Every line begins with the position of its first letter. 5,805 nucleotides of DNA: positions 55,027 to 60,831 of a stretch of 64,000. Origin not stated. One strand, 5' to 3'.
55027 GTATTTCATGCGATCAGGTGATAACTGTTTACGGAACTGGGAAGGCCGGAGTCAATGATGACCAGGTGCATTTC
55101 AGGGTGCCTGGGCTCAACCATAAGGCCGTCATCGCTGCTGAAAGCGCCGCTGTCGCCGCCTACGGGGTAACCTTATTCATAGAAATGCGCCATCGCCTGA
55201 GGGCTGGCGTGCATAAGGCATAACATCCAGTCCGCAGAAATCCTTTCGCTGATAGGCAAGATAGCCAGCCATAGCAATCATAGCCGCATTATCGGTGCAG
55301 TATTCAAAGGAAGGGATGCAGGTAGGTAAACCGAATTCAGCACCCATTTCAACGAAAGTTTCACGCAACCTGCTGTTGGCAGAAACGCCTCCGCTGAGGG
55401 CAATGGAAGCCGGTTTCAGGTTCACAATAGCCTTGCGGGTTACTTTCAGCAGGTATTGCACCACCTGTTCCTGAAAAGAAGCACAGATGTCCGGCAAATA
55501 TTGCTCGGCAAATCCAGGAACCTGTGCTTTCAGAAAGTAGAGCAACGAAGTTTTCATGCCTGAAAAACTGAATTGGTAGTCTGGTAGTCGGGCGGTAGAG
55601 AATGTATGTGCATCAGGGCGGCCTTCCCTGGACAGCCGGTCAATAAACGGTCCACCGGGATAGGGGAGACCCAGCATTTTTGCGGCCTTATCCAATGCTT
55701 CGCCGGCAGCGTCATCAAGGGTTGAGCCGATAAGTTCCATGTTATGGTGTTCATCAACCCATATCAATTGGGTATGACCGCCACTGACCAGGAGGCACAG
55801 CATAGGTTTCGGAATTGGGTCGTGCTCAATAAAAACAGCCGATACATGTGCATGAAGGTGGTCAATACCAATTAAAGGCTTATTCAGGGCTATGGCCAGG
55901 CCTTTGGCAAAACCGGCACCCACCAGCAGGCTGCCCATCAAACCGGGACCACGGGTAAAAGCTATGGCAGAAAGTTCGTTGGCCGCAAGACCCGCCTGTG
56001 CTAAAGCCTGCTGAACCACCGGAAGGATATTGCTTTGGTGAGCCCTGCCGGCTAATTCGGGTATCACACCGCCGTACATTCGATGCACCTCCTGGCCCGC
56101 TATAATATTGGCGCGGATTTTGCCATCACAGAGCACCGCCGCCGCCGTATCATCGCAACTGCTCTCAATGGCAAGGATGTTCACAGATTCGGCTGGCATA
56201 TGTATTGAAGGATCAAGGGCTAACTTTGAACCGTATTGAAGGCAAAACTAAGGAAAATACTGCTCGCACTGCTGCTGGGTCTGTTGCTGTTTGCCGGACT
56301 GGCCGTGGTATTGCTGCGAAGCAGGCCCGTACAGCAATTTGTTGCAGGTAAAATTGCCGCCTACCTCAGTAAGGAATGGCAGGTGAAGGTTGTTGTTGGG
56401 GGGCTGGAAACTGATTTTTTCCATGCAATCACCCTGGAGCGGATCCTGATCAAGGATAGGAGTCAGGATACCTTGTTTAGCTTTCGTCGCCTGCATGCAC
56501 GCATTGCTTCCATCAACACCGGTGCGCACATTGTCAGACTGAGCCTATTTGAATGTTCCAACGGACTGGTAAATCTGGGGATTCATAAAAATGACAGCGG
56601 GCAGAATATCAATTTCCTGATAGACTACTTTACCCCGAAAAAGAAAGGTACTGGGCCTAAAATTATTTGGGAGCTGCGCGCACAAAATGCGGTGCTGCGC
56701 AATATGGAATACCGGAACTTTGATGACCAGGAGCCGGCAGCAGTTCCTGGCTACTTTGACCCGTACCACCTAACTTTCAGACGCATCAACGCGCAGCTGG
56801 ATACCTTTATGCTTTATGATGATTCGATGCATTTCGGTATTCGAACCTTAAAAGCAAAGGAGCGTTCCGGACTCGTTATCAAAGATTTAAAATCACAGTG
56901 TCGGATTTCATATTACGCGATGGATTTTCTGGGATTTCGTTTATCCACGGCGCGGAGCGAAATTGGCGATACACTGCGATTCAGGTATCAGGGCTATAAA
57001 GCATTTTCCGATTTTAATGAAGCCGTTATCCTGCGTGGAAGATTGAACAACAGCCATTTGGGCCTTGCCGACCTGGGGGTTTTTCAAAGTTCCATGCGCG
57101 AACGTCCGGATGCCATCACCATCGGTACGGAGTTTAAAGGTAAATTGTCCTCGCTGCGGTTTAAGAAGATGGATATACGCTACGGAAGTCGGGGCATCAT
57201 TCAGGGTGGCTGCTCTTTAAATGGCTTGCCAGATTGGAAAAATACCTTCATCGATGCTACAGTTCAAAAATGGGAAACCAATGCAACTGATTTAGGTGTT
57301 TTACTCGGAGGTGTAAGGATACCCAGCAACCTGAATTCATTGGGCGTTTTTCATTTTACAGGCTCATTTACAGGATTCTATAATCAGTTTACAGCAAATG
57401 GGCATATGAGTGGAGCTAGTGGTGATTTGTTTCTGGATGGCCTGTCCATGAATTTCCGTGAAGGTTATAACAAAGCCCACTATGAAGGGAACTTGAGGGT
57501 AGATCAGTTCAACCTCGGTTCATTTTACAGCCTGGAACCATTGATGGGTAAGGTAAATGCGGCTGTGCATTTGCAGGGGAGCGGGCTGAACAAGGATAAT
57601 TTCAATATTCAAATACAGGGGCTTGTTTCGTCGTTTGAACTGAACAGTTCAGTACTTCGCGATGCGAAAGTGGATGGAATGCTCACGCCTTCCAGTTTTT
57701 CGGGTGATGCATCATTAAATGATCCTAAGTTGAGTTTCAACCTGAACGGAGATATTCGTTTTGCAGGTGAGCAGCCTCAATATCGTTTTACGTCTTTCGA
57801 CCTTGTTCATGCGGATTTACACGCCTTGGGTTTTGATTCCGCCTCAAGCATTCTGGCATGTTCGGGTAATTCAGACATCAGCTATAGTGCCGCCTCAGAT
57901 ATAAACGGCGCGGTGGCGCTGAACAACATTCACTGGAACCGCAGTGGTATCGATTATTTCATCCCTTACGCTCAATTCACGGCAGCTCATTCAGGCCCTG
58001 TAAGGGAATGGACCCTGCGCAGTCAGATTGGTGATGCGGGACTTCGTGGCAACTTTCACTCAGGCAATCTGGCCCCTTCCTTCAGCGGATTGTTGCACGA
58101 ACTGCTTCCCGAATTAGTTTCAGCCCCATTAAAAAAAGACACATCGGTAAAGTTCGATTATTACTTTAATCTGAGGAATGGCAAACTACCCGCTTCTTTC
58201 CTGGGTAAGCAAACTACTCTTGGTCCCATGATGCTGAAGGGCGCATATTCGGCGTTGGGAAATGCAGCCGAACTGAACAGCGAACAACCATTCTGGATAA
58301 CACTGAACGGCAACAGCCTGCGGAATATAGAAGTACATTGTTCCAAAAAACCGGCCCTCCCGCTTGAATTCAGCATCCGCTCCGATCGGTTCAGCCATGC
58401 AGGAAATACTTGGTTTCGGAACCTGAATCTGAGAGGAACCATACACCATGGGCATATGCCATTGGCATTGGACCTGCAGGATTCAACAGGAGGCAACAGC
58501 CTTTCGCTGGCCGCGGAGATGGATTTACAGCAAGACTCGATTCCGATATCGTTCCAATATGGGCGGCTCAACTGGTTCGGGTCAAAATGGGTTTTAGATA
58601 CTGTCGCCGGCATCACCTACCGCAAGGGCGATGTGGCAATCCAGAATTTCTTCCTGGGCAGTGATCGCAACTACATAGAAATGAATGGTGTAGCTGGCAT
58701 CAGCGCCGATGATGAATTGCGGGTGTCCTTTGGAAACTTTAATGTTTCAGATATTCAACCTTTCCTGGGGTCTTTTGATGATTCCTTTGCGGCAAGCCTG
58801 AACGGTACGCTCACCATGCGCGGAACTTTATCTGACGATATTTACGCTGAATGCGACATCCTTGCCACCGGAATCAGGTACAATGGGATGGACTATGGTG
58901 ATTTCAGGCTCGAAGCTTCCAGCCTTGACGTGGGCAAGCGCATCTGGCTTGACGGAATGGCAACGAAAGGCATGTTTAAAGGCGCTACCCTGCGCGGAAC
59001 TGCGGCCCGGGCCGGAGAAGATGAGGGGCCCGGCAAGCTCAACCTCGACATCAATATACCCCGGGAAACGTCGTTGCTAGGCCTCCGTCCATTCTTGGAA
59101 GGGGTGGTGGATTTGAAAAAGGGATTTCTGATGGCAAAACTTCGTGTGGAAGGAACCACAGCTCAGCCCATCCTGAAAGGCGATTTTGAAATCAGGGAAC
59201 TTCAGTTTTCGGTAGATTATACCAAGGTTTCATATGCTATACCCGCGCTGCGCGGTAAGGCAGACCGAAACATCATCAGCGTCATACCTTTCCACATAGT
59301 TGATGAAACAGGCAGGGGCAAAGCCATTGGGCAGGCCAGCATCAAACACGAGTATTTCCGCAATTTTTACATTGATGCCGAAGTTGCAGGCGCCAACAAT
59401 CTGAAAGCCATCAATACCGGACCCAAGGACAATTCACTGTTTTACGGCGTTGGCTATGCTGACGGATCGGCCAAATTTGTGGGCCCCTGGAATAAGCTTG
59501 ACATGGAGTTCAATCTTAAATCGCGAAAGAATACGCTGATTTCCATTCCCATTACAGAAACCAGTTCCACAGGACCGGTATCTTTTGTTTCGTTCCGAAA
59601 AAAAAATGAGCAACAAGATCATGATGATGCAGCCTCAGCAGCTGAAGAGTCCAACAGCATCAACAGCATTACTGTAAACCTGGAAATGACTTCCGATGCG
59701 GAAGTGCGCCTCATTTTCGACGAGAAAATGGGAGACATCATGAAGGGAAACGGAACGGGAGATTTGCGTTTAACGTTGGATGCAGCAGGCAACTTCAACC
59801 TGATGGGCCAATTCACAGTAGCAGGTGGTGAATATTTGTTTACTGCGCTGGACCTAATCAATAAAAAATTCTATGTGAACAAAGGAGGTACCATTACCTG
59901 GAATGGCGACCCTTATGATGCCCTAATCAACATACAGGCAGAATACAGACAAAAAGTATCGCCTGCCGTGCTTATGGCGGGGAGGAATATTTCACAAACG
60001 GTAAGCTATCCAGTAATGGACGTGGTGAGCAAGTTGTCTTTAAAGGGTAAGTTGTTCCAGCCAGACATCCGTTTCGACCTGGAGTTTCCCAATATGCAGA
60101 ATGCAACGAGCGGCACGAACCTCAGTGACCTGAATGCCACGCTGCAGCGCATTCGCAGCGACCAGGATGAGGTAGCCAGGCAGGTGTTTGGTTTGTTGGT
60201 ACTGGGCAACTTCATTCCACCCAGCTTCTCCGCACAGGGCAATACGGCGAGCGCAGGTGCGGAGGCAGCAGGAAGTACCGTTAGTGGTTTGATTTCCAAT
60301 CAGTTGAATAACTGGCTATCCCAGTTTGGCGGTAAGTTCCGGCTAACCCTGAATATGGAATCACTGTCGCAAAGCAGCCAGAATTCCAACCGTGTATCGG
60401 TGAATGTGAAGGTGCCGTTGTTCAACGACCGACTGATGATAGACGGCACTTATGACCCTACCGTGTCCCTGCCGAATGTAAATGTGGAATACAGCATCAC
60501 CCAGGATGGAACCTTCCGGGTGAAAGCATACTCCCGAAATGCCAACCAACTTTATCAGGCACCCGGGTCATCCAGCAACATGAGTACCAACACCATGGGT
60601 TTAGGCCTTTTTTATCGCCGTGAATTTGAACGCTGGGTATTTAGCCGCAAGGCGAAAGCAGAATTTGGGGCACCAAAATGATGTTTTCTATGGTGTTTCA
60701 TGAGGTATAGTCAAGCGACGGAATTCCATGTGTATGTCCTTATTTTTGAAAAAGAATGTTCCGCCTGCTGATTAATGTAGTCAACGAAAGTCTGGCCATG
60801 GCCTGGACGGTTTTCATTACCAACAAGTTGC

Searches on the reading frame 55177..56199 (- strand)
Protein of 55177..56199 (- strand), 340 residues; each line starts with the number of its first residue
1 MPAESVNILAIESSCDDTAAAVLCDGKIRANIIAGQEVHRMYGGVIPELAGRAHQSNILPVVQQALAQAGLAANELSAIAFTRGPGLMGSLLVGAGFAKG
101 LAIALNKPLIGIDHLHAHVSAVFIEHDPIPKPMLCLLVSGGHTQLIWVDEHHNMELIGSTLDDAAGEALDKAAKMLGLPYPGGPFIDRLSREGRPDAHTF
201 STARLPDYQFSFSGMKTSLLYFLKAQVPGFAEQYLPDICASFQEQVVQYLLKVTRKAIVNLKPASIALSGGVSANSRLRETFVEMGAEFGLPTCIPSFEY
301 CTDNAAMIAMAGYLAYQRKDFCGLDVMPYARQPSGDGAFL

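Call 61: search_protein_families(library=pfam, proteins=[window:55177-56199:-], max_evalue=0.001)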
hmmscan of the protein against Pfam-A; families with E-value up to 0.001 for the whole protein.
window:55177-56199:- (340 aa): 2 families
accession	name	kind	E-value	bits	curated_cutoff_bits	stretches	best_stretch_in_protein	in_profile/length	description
PF00814.31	TsaD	-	2.5e-92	309.7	24.8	1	28-309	2-263/264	tRNA N6-adenosine threonylcarbamoyltransferase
PF22521.2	HypF_C_2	-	9.4e-05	22.7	27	1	234-297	165-228/241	Carbamoyltransferase, Kae1-like Domain, second subdomain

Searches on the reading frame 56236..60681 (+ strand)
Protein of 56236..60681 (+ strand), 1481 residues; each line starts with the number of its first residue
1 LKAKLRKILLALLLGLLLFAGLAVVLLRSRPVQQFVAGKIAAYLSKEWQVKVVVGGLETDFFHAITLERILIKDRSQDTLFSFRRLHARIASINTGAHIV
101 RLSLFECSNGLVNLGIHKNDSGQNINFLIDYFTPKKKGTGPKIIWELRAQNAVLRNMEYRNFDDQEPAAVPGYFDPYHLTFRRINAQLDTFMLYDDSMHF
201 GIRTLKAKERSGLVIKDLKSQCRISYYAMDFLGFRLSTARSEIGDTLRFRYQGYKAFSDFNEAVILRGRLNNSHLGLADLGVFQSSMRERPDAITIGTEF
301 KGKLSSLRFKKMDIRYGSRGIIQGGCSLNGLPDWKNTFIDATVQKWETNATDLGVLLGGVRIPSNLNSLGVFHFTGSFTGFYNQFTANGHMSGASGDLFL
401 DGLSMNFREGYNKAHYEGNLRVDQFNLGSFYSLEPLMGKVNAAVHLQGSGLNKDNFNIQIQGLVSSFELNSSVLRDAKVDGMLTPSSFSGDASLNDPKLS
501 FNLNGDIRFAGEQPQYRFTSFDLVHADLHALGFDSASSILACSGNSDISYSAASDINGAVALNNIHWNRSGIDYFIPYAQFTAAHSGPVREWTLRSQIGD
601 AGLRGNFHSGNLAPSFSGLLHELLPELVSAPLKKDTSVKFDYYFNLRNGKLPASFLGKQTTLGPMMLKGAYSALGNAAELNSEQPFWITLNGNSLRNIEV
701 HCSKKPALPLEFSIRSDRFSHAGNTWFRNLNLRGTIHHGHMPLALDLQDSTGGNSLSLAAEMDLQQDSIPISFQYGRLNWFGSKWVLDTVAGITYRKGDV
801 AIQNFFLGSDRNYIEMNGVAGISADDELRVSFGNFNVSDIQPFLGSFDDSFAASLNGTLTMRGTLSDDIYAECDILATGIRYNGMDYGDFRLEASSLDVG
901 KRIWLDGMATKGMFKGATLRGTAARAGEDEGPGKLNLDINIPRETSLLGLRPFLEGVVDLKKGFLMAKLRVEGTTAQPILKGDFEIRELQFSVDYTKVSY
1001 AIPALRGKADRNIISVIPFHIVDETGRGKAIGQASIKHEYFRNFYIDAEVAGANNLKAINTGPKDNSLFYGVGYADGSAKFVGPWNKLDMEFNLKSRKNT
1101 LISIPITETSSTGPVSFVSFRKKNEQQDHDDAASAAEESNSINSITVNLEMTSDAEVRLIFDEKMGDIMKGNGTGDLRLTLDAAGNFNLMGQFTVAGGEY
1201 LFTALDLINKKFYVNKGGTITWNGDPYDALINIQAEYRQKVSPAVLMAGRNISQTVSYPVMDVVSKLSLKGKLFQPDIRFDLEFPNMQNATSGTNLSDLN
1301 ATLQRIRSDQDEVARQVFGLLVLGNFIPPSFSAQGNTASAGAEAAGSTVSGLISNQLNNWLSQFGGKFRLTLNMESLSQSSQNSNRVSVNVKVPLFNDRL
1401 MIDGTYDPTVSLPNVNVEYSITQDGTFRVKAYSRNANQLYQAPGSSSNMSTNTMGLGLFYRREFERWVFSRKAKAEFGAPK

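Call 61: search_protein_families(library=pfam, proteins=[window:56236-60681:+], max_evalue=0.001)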
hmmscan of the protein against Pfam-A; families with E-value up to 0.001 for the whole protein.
window:56236-60681:+ (1481 aa): 1 family
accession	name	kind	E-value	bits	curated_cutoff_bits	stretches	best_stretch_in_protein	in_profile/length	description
PF04357.19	TamB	-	2e-50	172.6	22.4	1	1025-1464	8-381/381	TamB, inner membrane protein subunit of TAM complex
